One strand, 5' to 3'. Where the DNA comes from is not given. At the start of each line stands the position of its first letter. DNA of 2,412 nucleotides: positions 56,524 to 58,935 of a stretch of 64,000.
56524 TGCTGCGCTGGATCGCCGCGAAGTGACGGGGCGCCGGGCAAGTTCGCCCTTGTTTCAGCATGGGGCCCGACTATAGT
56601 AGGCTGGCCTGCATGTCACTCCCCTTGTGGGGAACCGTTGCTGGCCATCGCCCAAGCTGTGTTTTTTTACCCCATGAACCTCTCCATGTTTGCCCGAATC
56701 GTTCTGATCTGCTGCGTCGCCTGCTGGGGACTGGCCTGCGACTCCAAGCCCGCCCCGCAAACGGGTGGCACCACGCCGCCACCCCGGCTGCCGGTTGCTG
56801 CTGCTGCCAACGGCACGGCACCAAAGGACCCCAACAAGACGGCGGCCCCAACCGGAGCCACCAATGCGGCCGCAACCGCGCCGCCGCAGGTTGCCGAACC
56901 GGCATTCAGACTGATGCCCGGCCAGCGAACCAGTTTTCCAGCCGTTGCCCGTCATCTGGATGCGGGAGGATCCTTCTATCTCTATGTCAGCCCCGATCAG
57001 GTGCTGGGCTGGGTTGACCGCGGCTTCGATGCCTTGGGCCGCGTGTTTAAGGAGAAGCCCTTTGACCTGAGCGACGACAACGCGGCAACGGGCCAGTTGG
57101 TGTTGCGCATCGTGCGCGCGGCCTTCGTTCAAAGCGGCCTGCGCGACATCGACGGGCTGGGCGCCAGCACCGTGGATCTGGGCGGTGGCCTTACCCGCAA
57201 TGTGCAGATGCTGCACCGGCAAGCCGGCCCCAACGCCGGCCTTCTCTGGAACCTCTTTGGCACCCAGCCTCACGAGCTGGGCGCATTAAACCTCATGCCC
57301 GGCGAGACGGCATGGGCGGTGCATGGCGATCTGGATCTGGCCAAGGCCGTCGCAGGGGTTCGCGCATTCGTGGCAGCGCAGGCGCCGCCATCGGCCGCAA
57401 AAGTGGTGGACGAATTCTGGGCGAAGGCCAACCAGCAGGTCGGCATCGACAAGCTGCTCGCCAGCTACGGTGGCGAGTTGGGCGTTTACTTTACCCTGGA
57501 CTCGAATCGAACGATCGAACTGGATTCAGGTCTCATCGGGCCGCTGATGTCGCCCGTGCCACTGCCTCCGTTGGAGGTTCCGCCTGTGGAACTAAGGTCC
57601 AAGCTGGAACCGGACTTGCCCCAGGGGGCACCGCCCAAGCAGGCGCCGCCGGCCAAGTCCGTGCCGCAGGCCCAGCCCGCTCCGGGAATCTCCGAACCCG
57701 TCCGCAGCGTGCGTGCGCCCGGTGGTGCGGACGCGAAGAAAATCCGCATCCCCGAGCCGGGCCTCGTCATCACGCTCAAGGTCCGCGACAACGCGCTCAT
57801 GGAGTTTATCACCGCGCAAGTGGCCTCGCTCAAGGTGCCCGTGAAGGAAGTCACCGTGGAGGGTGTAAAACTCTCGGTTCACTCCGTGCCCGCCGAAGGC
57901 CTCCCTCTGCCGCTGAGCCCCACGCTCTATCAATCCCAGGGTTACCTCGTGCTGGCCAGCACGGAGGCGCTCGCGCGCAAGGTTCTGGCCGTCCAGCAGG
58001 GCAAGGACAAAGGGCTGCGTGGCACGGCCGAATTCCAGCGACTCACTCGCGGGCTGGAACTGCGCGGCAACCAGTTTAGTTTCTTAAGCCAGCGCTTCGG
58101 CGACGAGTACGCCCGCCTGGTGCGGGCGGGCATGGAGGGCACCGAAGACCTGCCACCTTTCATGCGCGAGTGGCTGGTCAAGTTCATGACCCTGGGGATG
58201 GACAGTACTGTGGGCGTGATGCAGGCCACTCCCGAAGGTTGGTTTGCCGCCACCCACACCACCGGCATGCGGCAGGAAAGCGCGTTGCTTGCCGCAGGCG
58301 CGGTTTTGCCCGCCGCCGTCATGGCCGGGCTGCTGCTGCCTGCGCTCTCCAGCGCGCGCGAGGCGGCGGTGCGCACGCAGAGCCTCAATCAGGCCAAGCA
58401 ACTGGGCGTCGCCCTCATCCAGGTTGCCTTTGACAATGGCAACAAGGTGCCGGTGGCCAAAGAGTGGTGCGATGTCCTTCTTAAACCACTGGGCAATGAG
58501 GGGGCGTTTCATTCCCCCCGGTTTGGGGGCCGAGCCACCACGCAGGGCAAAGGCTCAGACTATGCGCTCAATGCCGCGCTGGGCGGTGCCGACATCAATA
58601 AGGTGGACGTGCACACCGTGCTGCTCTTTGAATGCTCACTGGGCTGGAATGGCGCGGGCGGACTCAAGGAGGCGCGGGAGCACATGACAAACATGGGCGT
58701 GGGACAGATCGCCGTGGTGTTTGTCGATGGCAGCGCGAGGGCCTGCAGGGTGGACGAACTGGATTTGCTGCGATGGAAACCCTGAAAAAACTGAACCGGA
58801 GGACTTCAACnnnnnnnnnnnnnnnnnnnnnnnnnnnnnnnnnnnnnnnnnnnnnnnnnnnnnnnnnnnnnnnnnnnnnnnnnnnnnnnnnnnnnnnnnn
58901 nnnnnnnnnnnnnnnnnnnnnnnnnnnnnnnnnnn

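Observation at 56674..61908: Coupled operon: two paralogous envelope proteins with a pseudopilin (DUF1559-type) module at the C-terminus, plus a TAT-exported molybdoenzyme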

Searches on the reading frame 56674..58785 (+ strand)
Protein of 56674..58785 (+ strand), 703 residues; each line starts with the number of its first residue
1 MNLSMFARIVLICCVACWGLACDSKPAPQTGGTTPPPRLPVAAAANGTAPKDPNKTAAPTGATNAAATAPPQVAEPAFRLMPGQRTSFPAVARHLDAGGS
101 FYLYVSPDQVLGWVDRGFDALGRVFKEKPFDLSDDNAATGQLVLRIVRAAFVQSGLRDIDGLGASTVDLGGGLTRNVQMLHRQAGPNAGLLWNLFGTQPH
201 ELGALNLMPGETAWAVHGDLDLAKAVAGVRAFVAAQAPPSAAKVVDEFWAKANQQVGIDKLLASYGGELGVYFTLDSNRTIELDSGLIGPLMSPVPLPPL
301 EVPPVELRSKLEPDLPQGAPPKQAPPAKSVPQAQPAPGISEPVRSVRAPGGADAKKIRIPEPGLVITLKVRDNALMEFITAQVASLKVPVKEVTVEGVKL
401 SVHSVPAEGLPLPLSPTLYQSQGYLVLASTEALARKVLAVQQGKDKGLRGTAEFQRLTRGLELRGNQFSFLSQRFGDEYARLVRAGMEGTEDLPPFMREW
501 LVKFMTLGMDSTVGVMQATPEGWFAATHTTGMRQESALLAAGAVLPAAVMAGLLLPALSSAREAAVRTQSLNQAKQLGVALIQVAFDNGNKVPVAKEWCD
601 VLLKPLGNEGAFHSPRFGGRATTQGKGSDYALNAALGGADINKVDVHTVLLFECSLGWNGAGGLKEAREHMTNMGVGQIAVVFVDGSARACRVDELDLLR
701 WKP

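Call 3: search_protein_families(library=pfam, proteins=[window:56674-58785:+], max_evalue=1)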
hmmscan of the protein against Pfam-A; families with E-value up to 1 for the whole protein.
window:56674-58785:+ (703 aa): 1 family
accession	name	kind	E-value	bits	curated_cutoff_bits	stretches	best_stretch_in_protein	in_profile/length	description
PF07596.16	SBP_bac_10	-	0.026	15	23.3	1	560-583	2-25/268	Protein of unknown function (DUF1559)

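Call 4: search_protein_families(library=ncbifam, proteins=[window:56674-58785:+], max_evalue=1)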
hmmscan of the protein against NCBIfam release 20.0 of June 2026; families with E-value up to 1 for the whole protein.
window:56674-58785:+ (703 aa): 0 families

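Call 8: find_homologous_proteins(query=window:56674-58785:+, max_evalue=0.001)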
Query window:56674-58785:+ (703 aa): 8 proteins with E <= 0.001 among 8000 candidates.
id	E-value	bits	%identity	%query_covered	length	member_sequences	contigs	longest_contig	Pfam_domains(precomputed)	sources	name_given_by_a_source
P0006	0.0e+0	1578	100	100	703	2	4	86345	-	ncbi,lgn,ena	-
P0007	3.1e-269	913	62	99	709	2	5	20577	-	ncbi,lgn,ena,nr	ncbi:MAG: hypothetical protein EXS22_10715 [Pedosphaera sp.]|nr:hypothetical protein [Pedosphaera sp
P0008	5.7e-267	906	61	99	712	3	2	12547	-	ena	-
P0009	3.5e-114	401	37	96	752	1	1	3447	PF07596.17,PF14237.12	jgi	jgi:type II secretory pathway pseudopilin PulG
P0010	4.1e-104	368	36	91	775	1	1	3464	PF14237.12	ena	-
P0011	1.7e-96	343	34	88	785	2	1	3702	PF14237.12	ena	-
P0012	1.6e-95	339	33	88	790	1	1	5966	PF14237.12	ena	-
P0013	1.2e-33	135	28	33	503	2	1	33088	-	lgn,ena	-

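Call 10: find_encoding_contigs(protein=P0007, flank=10000, max_places=3)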
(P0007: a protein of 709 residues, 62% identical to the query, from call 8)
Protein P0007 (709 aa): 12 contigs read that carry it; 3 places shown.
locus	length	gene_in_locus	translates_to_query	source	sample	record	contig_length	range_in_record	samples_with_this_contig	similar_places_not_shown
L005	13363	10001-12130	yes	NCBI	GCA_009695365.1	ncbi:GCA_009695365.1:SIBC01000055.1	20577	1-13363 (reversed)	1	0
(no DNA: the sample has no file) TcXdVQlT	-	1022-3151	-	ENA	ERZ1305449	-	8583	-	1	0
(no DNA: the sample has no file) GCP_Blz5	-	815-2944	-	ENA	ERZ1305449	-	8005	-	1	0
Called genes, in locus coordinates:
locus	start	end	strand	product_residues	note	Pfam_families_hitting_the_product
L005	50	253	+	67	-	-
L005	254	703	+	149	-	PF13180:PDZ_2, PF17820:PDZ_6 (weak)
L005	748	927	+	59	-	-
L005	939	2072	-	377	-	PF09394:Inhibitor_I42, PF06267:DUF1028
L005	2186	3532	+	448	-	PF07635:PSCyt1, PF24807:WD40_CDC20-Fz, PF25460:Beta-prop_Aladin, PF25173:Beta-prop_WDR3_1st, PF25174:Beta-prop_THOC3, PF23381:Beta-prop_IFT122_1st, PF24782:WD40_MABP1-WDR62_2nd, PF24814:WD40_Prp19, +40 more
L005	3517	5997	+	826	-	PF02368:Big_2 (faint), PF22359:Big-like (weak), PF07583:PSCyt2, PF07587:PSD1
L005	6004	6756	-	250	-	PF00561:Abhydrolase_1, PF02089:Palm_thioest (weak), PF07819:PGAP1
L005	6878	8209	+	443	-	PF07394:DUF1501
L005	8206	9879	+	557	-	PF04151:PPC (faint)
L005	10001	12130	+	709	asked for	-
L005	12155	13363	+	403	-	?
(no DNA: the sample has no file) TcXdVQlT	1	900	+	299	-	?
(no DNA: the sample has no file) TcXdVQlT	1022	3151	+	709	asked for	-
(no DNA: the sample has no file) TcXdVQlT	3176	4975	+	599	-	PF07596:SBP_bac_10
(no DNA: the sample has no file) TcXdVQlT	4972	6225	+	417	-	PF00174:Oxidored_molyb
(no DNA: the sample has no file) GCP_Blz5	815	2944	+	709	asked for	-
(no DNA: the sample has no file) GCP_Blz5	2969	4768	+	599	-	PF07596:SBP_bac_10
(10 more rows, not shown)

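Call 76: predict_structure(alignment_id=A5)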
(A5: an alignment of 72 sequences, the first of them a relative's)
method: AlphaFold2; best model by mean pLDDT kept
length: 703 residues; sequences in the alignment: 72
mean_pLDDT: 82.0   pTM: 0.68
mean pLDDT of the five models: 82.0, 80.1, 79.7, 79.6, 79.3
residues with pLDDT >= 90: 435; 70-90: 93; 50-70: 55; < 50: 120
segments of 3 or more residues with pLDDT < 50: 1-6, 14-37, 43-52, 54-58, 60-65, 71-74, 296-298, 300-303, 305-318, 323-325, 329-350, 543-558
pLDDT, mean of each block of 10 residues (from residue 1): 46 44 38 45 47 49 47 54 82 91 87 90 90 90 91 92 94 95 86 94 97 97 93 93 94 96 97 97 82 54 46 48 50 46 44 80 98 97 94 98 87 95 98 98 98 98 97 96 88 89 90 96 96 77 40 44 79 95 97 97 93 83 74 98 98 96 98 94 96 97 96
secondary structure, 60 per line:
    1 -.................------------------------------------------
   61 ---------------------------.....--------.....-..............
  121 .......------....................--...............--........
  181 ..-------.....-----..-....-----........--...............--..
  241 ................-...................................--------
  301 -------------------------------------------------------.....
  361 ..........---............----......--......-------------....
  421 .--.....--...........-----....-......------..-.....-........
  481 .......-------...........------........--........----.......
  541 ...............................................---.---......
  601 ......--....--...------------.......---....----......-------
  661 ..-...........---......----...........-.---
elements in order (helices of 4 or more, strands of 3 or more residues): H2-18 H88-92 E101-105 H107-127 H134-153 E159-170 E173-182 H190-194 H203-206 E212-219 H222-236 H239-256 H258-264 E265-284 H285-292 E356-370 H374-385 E390-395 E398-403 E417-421 E424-428 H431-441 H447-450 H452-457 E467-471 H473-487 H495-505 E512-519 E522-529 H534-587 H595-606 H609-612 E630-633 E648-653 H664-674 E678-683 E688-692 H693-698
